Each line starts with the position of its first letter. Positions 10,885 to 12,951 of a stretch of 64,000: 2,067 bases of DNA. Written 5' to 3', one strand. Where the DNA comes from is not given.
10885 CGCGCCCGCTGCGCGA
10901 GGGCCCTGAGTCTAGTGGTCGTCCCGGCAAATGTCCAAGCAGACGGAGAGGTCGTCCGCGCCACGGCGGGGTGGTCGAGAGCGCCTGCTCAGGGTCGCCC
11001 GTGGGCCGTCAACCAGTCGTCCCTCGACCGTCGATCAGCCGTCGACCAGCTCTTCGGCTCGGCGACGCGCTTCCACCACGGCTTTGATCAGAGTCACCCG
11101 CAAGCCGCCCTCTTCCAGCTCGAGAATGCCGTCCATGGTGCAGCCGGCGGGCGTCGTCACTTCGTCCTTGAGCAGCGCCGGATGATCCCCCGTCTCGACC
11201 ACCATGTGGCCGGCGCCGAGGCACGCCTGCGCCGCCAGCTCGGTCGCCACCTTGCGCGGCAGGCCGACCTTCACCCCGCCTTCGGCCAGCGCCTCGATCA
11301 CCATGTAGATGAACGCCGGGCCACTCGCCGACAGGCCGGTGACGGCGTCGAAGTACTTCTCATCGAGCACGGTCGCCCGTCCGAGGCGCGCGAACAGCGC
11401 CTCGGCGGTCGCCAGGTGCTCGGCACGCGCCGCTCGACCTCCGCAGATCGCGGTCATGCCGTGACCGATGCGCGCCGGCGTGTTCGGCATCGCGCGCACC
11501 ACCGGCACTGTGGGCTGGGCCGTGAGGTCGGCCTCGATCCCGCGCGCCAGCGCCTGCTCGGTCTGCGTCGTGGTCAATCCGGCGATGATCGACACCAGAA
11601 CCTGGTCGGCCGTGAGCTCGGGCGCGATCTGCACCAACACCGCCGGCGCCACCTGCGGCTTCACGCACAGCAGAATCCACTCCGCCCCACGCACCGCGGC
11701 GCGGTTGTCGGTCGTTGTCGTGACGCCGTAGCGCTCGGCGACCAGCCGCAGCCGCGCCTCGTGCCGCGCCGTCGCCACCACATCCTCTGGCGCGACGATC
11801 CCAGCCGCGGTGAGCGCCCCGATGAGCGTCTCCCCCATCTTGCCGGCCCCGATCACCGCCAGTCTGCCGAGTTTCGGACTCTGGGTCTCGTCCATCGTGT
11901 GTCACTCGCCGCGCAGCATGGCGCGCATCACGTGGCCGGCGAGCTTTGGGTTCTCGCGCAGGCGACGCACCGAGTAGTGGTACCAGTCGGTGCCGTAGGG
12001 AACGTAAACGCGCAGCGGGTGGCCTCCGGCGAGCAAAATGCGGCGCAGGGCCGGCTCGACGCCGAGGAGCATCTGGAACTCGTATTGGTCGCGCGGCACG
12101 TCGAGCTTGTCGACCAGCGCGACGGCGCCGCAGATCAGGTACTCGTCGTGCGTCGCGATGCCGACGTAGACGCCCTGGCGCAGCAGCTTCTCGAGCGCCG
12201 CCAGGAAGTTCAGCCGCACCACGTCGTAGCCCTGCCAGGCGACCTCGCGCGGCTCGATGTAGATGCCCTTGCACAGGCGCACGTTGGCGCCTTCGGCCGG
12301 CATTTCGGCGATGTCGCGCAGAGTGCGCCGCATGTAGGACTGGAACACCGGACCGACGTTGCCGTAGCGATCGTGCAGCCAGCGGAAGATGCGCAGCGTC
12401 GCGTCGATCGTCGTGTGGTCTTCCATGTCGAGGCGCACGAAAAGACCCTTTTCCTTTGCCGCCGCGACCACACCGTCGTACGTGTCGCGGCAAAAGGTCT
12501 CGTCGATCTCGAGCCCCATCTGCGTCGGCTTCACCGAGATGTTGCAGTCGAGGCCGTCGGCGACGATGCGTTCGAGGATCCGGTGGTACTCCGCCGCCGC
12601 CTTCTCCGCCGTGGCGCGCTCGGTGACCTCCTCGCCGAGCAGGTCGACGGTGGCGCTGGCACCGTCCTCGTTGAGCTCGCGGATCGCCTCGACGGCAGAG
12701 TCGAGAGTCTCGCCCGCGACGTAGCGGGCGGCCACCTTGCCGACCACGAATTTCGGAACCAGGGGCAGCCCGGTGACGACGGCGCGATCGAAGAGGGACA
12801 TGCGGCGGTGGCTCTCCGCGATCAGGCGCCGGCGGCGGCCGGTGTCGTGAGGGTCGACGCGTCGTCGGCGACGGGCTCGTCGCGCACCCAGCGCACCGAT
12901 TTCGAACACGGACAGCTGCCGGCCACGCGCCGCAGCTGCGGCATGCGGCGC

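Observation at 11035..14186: Orphan BoxB-like di-iron oxygenase in an operon with proline dehydrogenase and P5C reductase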

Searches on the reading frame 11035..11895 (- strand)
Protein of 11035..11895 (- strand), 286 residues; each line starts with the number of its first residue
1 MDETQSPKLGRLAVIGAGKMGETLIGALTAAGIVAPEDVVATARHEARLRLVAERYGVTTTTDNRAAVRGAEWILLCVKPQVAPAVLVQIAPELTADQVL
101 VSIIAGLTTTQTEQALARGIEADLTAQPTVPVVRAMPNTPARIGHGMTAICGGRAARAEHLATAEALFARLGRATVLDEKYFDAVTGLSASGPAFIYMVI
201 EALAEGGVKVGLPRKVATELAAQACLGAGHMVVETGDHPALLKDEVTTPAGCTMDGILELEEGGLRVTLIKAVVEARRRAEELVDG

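Call 3: search_protein_families(library=pfam, proteins=[window:11035-11895:-], max_evalue=0.01)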
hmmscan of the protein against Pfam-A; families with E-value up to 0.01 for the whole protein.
window:11035-11895:- (286 aa): 7 families
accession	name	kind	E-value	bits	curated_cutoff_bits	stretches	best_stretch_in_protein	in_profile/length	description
PF14748.11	P5CR_dimer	-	1.4e-37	128.5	25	1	179-283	1-105/105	Pyrroline-5-carboxylate reductase dimerisation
PF03807.23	F420_oxidored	-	1.2e-21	77.5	21.6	1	11-106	1-94/94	NADP oxidoreductase coenzyme F420-dependent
PF03446.21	NAD_binding_2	-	1.6e-06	28.6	21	1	12-160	2-144/161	NAD binding domain of 6-phosphogluconate dehydrogenase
PF01210.29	NAD_Gly3P_dh_N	-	3.4e-06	27.5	23.1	1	13-133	3-131/158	NAD-dependent glycerol-3-phosphate dehydrogenase N-terminus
PF02558.23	ApbA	-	5.9e-05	23.2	22.2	1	13-112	2-108/150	Ketopantoate reductase PanE/ApbA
PF01408.29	GFO_IDH_MocA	-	0.00061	20.9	24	1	11-120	2-87/120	Oxidoreductase family, NAD-binding Rossmann fold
PF01488.26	Shikimate_DH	-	0.0018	18.8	24.3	1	11-59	14-59/138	Shikimate / quinate 5-dehydrogenase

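Call 4: search_protein_families(library=ncbifam, proteins=[window:11035-11895:-], max_evalue=0.01)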
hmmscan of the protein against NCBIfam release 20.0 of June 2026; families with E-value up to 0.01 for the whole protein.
window:11035-11895:- (286 aa): 15 families
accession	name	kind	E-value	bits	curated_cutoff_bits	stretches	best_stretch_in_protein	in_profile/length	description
TIGR00112.1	proC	equivalog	6.5e-81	271.8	196.75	1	12-283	1-263/263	pyrroline-5-carboxylate reductase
NF005813.0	PRK07679.1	exception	3.2e-62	210.4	404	1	12-284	6-269/279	pyrroline-5-carboxylate reductase ProI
NF008839.0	PRK11880.2-4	equivalog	2.2e-37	128.8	288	1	12-282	4-251/252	pyrroline-5-carboxylate reductase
NF005814.0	PRK07680.1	equivalog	9.2e-28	97.2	278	1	12-263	3-244/275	late competence protein ComER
NF005384.0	PRK06928.1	exception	1.7e-20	73.7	301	1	12-257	4-241/277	pyrroline-5-carboxylate reductase ProG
NF005063.0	PRK06476.1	equivalog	1.9e-17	63.6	254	1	11-279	2-252/258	pyrroline-5-carboxylate reductase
NF005694.0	PRK07502.1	equivalog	4e-07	29.6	409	1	7-133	4-127/310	prephenate/arogenate dehydrogenase family protein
NF006408.0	PRK08655.1-2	equivalog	5.3e-06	25.5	422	1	13-132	10-124/441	prephenate dehydrogenase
NF000942.0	PRK00094.1-4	subfamily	2.8e-05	23.5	257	1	12-149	5-150/334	NAD(P)H-dependent glycerol-3-phosphate dehydrogenase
TIGR00745.1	apbA_panE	subfamily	0.00022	20.6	141.35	1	12-172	2-170/305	2-dehydropantoate 2-reductase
NF006409.0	PRK08655.1-3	equivalog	0.00032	20.4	310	1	14-103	5-90/290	prephenate dehydrogenase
TIGR01915.1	npdG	equivalog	0.0018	18.3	149.8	1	14-115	5-113/220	NADPH-dependent F420 reductase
NF006083.0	PRK08229.1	equivalog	0.0022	17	371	0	11-112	4-115/341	2-dehydropantoate 2-reductase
NF006410.0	PRK08655.1-4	equivalog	0.0094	14.8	498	0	38-190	30-179/446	prephenate dehydrogenase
NF000941.0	PRK00094.1-3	equivalog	0.0096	15.2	423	0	49-128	50-128/336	NAD(P)H-dependent glycerol-3-phosphate dehydrogenase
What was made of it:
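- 11035..11895 (-): Pyrroline-5-carboxylate reductase ProC, 286 aa. It is a neighbour in this genome but not a conserved part of the module. TIGR00112 at 271.8 bits against a cut-off of 196.75 (call 4).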

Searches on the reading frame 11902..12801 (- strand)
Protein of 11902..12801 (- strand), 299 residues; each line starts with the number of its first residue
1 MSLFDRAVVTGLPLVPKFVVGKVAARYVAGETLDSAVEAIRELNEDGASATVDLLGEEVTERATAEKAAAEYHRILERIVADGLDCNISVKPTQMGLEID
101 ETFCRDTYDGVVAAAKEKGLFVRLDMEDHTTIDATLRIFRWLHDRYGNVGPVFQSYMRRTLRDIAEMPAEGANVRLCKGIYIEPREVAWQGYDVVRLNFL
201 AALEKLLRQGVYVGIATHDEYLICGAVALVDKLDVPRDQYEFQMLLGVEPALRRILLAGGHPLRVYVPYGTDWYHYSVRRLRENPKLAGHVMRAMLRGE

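Call 3: search_protein_families(library=pfam, proteins=[window:11902-12801:-], max_evalue=0.01)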
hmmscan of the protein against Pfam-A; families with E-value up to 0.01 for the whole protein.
window:11902-12801:- (299 aa): 1 family
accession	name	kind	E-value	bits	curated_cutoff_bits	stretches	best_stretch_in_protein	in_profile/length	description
PF01619.24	Pro_dh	-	3.4e-30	106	27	1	37-289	2-274/278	Proline dehydrogenase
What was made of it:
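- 11902..12801 (-): Monofunctional proline dehydrogenase, 299 aa. Pfam Pro_dh at 106 bits (call 3).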

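Call 4: search_protein_families(library=ncbifam, proteins=[window:11902-12801:-], max_evalue=0.01)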
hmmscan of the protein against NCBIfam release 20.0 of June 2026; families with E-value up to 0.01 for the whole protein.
window:11902-12801:- (299 aa): 3 families
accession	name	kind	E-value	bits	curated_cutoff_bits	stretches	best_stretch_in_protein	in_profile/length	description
NF045947.1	ProDh_Thermus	equivalog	1.7e-68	231.1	500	1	22-298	30-307/307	proline dehydrogenase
NF008869.0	PRK11904.1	equivalog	4.7e-15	54.5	747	1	23-285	176-474/1042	bifunctional proline dehydrogenase/L-glutamate gamma-semialdehyde dehydrogenase PutA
NF008772.0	PRK11809.1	equivalog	4.9e-07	27.7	1750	1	191-287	452-563/1318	trifunctional transcriptional regulator/proline dehydrogenase/L-glutamate gamma-semialdehyde dehydrogenase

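Call 34: search_solved_structures(query=window:11902-12801:-, max_evalue=0.001, show_alignments=2)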
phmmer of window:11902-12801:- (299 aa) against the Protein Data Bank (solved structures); distinct sequences matched with E-value up to 0.001: 20.
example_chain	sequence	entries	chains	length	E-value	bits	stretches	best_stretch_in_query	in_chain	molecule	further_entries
2ekg_A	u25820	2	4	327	4.4e-55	190.2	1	22-298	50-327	Proline dehydrogenase/delta-1-pyrroline-5-carboxylate dehydrogenase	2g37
4h6q_A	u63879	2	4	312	2.8e-54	187.6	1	21-298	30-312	Proline dehydrogenase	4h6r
5m42_A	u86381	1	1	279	2.6e-51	177.8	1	31-298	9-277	Proline dehydrogenase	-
4nm9_A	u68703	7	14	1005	1.2e-16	64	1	115-285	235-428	Proline dehydrogenase and Delta-1-pyrroline-5-carboxylate dehydrogenase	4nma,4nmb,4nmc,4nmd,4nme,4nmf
7na0_A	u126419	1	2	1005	1.5e-16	63.7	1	116-285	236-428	Bifunctional protein PutA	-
5ur2_A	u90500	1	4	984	6.4e-16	61.6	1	103-285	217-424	Bifunctional protein PutA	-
8dkp_A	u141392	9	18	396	1.7e-09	40.6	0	24-78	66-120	Bifunctional protein PutA | Bifunctional protein PutA fusion protein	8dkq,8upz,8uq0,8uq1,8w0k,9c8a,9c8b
8dko_A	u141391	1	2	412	2.3e-09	40.2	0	24-78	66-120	Bifunctional protein PutA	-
7mwt_A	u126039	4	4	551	1.1e-08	37.9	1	11-288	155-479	Bifunctional protein PutA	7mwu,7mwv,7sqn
1tj2_A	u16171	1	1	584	1.3e-08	37.7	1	11-288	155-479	Bifunctional putA protein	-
1tiw_A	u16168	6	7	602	1.4e-08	37.5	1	11-288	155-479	Bifunctional putA protein | Bifunctional protein putA, Proline dehydrogenase (EC 1.5.99.8) (Proline oxidase) | Bifunctional protein putA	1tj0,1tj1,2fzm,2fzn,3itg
4o8a_A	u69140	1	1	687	2.3e-08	36.9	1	11-288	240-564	Bifunctional protein PutA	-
4jnz_A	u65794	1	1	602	4.5e-08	35.9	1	11-288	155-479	Bifunctional protein PutA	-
4jny_A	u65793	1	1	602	5.8e-08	35.5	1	11-288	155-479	Bifunctional protein PutA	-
9c8c_A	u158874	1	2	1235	1.1e-07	34.6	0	23-78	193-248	Bifunctional protein PutA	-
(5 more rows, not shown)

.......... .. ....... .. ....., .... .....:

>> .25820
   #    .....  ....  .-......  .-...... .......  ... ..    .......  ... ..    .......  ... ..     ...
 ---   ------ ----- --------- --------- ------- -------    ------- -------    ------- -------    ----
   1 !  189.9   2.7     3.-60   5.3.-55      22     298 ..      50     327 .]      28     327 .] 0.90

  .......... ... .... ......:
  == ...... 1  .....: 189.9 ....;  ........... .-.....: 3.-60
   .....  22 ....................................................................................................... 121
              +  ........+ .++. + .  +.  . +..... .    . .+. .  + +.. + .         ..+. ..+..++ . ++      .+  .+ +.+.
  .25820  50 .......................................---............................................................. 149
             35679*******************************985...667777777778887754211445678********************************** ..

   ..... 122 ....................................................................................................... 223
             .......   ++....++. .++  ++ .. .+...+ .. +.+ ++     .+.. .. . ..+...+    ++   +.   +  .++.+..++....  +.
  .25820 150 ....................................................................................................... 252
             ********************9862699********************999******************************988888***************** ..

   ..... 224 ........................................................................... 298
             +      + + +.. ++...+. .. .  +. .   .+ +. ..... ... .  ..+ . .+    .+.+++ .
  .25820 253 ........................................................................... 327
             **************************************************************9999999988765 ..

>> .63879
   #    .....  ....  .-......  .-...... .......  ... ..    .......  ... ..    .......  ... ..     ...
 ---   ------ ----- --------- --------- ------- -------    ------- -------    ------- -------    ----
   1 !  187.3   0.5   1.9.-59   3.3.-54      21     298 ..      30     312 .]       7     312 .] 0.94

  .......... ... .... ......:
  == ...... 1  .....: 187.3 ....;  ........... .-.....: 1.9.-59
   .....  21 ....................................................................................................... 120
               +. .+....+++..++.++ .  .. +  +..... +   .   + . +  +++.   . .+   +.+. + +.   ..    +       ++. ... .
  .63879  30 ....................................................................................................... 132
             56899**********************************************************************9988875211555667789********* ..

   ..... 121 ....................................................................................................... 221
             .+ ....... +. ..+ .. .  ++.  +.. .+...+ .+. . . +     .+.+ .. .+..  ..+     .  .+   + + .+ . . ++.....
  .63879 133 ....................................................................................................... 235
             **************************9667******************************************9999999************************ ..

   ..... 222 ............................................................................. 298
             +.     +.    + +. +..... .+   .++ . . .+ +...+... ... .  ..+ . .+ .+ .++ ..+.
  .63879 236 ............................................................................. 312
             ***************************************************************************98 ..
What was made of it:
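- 11902..12801 (-): The aligned Lys, Arg-Arg and Asp motifs are conserved (call 34).
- On Proline dehydrogenase (Pfam PF01619; monofunctional Thermus type): The alignment to 2EKG and 4H6Q keeps the Lys in 'VKPTQMG' and the Arg-Arg in '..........' (call 34).
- Closest known: Monofunctional PRODH of Thermus thermophilus and Deinococcus radiodurans. Same: The aligned Lys, Asp and C-terminal Arg-Arg motifs are conserved (call 34).
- PRODH is canonical (call 34). PRODH aligns to Thermus and Deinococcus PRODH with the conserved Lys/Arg-Arg carboxylate site, so it is a free-proline enzyme (call 34).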
